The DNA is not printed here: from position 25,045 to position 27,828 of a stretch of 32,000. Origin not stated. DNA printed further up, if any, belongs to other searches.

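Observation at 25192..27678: An STT3/AglB oligosaccharyltransferase paralog is fused to an extra C-terminal alpha/alpha-repeat-like domain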

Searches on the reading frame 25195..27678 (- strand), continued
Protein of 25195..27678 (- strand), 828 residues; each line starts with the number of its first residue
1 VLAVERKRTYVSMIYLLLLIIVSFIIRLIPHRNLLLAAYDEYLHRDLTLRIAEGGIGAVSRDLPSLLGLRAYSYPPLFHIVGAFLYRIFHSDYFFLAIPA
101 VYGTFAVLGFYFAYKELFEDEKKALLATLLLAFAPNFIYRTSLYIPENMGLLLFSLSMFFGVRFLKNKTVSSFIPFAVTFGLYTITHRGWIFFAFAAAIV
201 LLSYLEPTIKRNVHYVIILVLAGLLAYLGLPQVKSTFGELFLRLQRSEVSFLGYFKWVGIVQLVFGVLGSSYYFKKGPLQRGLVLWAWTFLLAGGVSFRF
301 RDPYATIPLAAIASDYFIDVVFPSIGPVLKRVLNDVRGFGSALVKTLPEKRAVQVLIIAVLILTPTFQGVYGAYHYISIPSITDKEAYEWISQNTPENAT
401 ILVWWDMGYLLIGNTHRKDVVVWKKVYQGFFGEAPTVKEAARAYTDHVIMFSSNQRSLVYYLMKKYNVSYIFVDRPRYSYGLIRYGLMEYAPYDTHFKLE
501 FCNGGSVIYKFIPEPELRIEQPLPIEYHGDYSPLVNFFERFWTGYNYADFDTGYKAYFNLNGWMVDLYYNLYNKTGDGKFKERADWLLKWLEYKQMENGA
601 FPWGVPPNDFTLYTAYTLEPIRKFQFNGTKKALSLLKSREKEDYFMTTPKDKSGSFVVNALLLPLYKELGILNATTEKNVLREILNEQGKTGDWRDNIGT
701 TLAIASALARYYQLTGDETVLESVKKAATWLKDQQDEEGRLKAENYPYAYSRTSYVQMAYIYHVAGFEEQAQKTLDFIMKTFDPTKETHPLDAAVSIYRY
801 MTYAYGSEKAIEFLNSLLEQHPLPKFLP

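Call 31: fold_search(model_id=the predicted structure, library=pdb)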
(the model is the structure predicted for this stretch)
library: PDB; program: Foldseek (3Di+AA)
matches with E <= 10: 858; with E <= 0.001: 25
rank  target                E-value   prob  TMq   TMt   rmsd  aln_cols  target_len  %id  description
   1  8agc_A                7.3e-12  1.00  0.47  0.55   6.8       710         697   13  Structure of yeast oligosaccharylransferase complex with lipid-linked oligosaccharide and non-acceptor peptide bound (released 2022-12-07)
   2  6s7o_A                8.2e-12  1.00  0.46  0.57   7.9       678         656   15  Cryo-EM structure of human oligosaccharyltransferase complex OST-A (released 2019-12-18)
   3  9n9j_I                9.2e-12  1.00  0.44  0.52   8.8       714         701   15  Structure of a GRP94 folding intermediate engaged with a CCDC134- and FKBP11-bound secretory translocon (released 2025-11-19)
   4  8pn9_A                1.3e-11  1.00  0.44  0.54   9.7       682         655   16  Structure of human oligosaccharyltransferase OST-A complex bound to NGI-1 (released 2024-05-08)
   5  8b6l_I                1.3e-11  1.00  0.45  0.54   8.0       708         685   16  Subtomogram average of the human Sec61-TRAP-OSTA-translocon (released 2022-12-07)
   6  6ezn_F                1.5e-11  1.00  0.45  0.56   8.9       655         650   14  Cryo-EM structure of the yeast oligosaccharyltransferase (OST) complex (released 2018-01-17)
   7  8agb_A                1.7e-11  1.00  0.44  0.56   9.6       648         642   14  Structure of yeast oligosaccharylransferase complex with lipid-linked oligosaccharide bound (released 2022-12-07)
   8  6s7t_A                1.9e-11  1.00  0.45  0.52   7.6       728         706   13  Cryo-EM structure of human oligosaccharyltransferase complex OST-B (released 2019-12-18)
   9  7oci_F                1.9e-11  1.00  0.44  0.56   9.6       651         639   14  Cryo-EM structure of yeast Ost6p containing oligosaccharyltransferase complex (released 2022-02-16)
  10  8age_A                2.1e-11  1.00  0.45  0.56   9.0       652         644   14  Structure of yeast oligosaccharylransferase complex with acceptor peptide bound (released 2022-12-07)
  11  6ftg_5                9.6e-10  1.00  0.40  0.51  10.6       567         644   17  Subtomogram average of OST-containing ribosome-translocon complexes from canine rough microsomal membranes (released 2018-03-21)
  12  6c26_A                1.8e-09  1.00  0.45  0.56   8.5       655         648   14  The Cryo-EM structure of a eukaryotic oligosaccharyl transferase complex (released 2018-01-31)
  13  5gmy_A                5.5e-09  1.00  0.40  0.39  12.4       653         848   15  Crystal structure of the Archaeoglobus fulgidus oligosaccharyltransferase (O29867_ARCFU) tethered with an acceptor pep (released 2017-02-01)
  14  3wak                  6.2e-09  1.00  0.44  0.42  10.8       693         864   16  Crystal structure of the Archaeoglobus fulgidus oligosaccharyltransferase (O29867_ARCFU) in the apo form (released 2013-10-30)
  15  7e9s_A                8.9e-09  1.00  0.40  0.39  13.7       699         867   15  Archaeal oligosaccharyltransferase AglB from Archaeoglobus fulgidus in complex with an inhibitory peptide and a dolich (released 2021-09-08)
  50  3vu0_A                1.1e-02  1.00  0.12  0.58   5.6       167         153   16  Crystal structure of the C-terminal globular domain of oligosaccharyltransferase (AfAglB-S2, AF_0040, O30195_ARCFU) fr (released 2013-01-23)
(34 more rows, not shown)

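Call 33: search_protein_representatives(alignment_id=A1)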
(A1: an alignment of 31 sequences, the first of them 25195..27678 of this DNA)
Query: 31 sequences, 811 profile positions. Proteins with E-value up to 0.001 (for the whole library): 5238; up to 1e-10: 447; up to 1e-30: 25. The best 150 are listed.
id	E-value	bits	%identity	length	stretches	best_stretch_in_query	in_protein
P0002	0.0e+00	1194.1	-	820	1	4-810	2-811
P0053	0.0e+00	1124.5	-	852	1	6-809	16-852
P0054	4.2e-299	1010.7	-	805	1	4-810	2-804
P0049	7.9e-273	923.7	-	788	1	1-810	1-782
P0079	5.4e-252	854.9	-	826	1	3-795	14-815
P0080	9.0e-230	781.3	-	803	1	7-789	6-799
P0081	1.1e-173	595.9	-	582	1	223-808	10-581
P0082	3.7e-156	537.9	-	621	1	193-791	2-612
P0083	5.7e-148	510.8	-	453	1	326-767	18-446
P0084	5.0e-134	464.7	-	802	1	9-810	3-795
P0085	7.5e-123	427.7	-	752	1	9-724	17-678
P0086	2.8e-112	392.7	-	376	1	446-809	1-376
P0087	3.4e-107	375.9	-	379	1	4-388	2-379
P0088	2.9e-95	336.5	-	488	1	5-494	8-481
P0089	1.8e-92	327.2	-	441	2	31-303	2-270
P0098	4.3e-33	130.8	-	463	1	7-458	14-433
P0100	8.7e-30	119.9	-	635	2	8-221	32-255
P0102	3.1e-26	108.1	-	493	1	3-470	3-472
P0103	2.0e-25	105.4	-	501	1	6-464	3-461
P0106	1.9e-24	102.2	-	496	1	9-493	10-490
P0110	6.7e-23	97.1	-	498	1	5-493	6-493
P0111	7.7e-23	96.9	-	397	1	519-796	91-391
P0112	1.4e-22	96.0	-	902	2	8-246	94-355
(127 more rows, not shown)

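Call 34: list_cluster_members(proteins=[P0080, P0084, P0085, P0098, P0100, P0102, P0103, P0106, P0111, P0112])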
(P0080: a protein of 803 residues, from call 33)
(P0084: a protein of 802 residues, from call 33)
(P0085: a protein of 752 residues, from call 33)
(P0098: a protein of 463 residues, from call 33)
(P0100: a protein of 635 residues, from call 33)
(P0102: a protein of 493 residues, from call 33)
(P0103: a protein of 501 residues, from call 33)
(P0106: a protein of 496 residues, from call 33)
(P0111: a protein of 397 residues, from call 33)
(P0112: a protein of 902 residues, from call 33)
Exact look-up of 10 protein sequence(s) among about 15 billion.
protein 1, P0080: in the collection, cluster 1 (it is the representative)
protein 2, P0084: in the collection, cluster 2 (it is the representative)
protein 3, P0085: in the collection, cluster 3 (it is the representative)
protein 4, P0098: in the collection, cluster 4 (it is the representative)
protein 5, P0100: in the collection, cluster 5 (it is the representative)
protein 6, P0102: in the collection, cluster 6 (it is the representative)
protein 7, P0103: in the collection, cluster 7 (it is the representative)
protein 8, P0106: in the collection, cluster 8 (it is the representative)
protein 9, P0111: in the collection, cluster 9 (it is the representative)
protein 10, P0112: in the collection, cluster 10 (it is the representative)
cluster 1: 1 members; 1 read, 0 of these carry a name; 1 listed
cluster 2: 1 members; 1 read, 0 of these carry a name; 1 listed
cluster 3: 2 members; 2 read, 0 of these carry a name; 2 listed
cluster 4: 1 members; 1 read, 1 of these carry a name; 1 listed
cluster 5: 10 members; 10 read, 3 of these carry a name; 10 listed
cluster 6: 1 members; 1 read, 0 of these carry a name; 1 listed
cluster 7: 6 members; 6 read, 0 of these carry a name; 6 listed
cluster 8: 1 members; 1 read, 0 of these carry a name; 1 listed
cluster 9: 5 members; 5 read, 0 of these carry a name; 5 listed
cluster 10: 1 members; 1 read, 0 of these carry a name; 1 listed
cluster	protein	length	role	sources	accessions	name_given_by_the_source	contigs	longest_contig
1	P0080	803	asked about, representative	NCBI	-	-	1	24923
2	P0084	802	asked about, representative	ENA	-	-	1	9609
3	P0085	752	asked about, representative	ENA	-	-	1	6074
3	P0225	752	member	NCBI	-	-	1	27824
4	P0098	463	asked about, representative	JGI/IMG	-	hypothetical protein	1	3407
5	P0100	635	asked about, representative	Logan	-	-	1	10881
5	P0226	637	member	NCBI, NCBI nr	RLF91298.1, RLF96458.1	hypothetical protein DRN46_01710 [Thermococci archaeon] | MAG: hypothetical protein DRN46_01710 [Thermococci archaeon]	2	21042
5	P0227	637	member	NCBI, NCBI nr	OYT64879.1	hypothetical protein B6U74_04675 [Candidatus Bathyarchaeota archaeon ex4484_205] | MAG: hypothetical protein B6U74_04675 [Candidatus Bathyarchaeota archaeon ex4484_205]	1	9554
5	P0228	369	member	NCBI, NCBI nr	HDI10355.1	MAG TPA: hypothetical protein ENF65_01260, partial [Euryarchaeota archaeon] | hypothetical protein [Euryarchaeota archaeon]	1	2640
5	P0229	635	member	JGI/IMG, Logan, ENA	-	-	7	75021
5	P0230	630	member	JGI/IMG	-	-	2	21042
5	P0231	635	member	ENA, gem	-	-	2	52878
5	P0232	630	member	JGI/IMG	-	-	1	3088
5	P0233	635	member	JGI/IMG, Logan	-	-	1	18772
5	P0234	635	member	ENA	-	-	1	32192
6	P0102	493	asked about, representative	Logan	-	-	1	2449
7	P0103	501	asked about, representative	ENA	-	-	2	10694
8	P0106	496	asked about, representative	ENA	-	-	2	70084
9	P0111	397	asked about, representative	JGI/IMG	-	-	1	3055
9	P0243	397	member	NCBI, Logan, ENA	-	-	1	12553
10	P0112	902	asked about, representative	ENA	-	-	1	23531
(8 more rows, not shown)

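Call 39: find_encoding_contigs(protein=P0048, flank=7000, max_places=1)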
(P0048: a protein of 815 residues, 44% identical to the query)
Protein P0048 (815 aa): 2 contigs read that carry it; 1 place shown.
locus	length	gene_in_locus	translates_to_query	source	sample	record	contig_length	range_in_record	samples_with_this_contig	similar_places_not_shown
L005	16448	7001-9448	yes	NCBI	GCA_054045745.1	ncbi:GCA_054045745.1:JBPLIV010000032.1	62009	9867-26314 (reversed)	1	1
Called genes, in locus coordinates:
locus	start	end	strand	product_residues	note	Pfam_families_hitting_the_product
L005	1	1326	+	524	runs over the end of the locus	PF01472:PUA (weak), PF01507:PAPS_reduct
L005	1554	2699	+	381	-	PF12849:PBP_like_2, PF01547:SBP_bac_1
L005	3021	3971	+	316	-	PF00528:BPD_transp_1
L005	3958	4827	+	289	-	PF00528:BPD_transp_1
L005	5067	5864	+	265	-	PF00005:ABC_tran, PF02463:SMC_N (weak), PF13304:AAA_21 (faint)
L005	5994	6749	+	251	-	PF01895:PhoU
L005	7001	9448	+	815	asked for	PF13231:PMT_2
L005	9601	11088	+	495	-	PF03215:Rad17, PF05496:RuvB_N, PF05673:DUF815 (weak), PF00004:AAA, PF13173:AAA_14 (weak), PF13521:AAA_28 (weak), PF21960:RCF1-5-like_lid, PF16193:AAA_assoc_2 (weak), +3 more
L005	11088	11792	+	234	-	PF12804:NTP_transf_3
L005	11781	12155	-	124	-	PF02830:V4R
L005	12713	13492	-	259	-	PF25213:HVO_A0261_N (weak), PF01022:HTH_5, PF13412:HTH_24 (faint), PF08350:FilR1_middle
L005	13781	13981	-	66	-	PF12797:Fer4_2 (faint), PF12837:Fer4_6 (faint), PF13237:Fer4_10, PF13484:Fer4_16 (faint), PF14697:Fer4_21 (faint), PF12838:Fer4_7, PF13187:Fer4_9, PF00037:Fer4 (weak)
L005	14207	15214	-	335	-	PF08068:DKCLD, PF01509:TruB_N, PF21238:Pus10_C (weak), PF16198:TruB_C_2, PF01472:PUA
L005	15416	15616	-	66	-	-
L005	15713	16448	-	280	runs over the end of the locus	PF00142:Fer4_NifH, PF01656:CbiA, PF02374:ArsA_ATPase, PF03308:MeaB (weak), PF10609:ParA (weak), PF13614:AAA_31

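Call 40: find_encoding_contigs(protein=P0076, flank=7000, max_places=1)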
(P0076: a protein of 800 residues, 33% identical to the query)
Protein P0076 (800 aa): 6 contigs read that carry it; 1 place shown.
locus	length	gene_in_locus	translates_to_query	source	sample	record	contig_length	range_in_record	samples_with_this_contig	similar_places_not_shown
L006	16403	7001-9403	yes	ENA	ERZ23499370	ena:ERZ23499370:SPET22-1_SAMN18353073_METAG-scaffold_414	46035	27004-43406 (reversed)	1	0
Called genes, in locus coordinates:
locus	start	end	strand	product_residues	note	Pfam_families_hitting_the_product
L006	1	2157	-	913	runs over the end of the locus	PF13385:Laminin_G_3 (weak), PF13229:Beta_helix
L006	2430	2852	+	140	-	PF01090:Ribosomal_S19e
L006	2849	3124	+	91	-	PF01984:dsDNA_bind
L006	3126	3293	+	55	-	-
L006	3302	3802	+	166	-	PF01198:Ribosomal_L31e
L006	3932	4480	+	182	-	PF01936:NYN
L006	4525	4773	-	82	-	-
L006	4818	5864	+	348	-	PF01142:TruD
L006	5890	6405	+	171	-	-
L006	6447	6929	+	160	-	-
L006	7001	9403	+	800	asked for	-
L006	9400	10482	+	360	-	PF13439:Glyco_transf_4, PF13477:Glyco_trans_4_2, PF13579:Glyco_trans_4_4, PF20706:GT4-conflict, PF00534:Glycos_transf_1, PF13692:Glyco_trans_1_4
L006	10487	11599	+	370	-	PF01901:O_anti_polymase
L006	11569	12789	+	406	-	PF01943:Polysacc_synt, PF13440:Polysacc_synt_3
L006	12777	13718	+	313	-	PF04122:CW_binding_2 (weak), PF13545:HTH_Crp_2 (weak), PF01047:MarR, PF01978:TrmB (weak), PF09339:HTH_IclR (weak), PF12802:MarR_2, PF13412:HTH_24 (weak), PF24034:DUF7343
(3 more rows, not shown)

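Call 41: find_encoding_contigs(protein=P0028, flank=7000, max_places=1)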
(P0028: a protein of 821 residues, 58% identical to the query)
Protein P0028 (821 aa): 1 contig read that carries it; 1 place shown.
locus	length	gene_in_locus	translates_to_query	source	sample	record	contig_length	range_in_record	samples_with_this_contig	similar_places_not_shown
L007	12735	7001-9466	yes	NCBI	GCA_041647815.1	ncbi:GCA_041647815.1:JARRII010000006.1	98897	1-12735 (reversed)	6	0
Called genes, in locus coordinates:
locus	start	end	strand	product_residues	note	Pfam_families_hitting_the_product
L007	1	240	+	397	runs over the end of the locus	PF00079:Serpin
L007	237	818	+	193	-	PF01174:SNO, PF07685:GATase_3 (weak), PF09825:BPL_N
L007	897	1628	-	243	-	PF03205:MobB, PF04060:FeS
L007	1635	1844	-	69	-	-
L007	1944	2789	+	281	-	PF01791:DeoC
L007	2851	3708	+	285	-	PF00491:Arginase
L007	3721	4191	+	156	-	PF02926:THUMP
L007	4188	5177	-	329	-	PF01637:ATPase_2, PF13173:AAA_14, PF13401:AAA_22 (weak)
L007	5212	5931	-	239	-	PF01171:ATP_bind_3 (faint), PF06508:QueC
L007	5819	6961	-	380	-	PF01901:O_anti_polymase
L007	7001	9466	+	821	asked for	PF03901:Glyco_transf_22 (weak)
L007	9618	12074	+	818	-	PF01326:PPDK_N, PF00391:PEP-utilizers, PF02896:PEP-utilizers_C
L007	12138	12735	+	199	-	PF01637:ATPase_2, PF13191:AAA_16 (weak), PF13401:AAA_22 (weak)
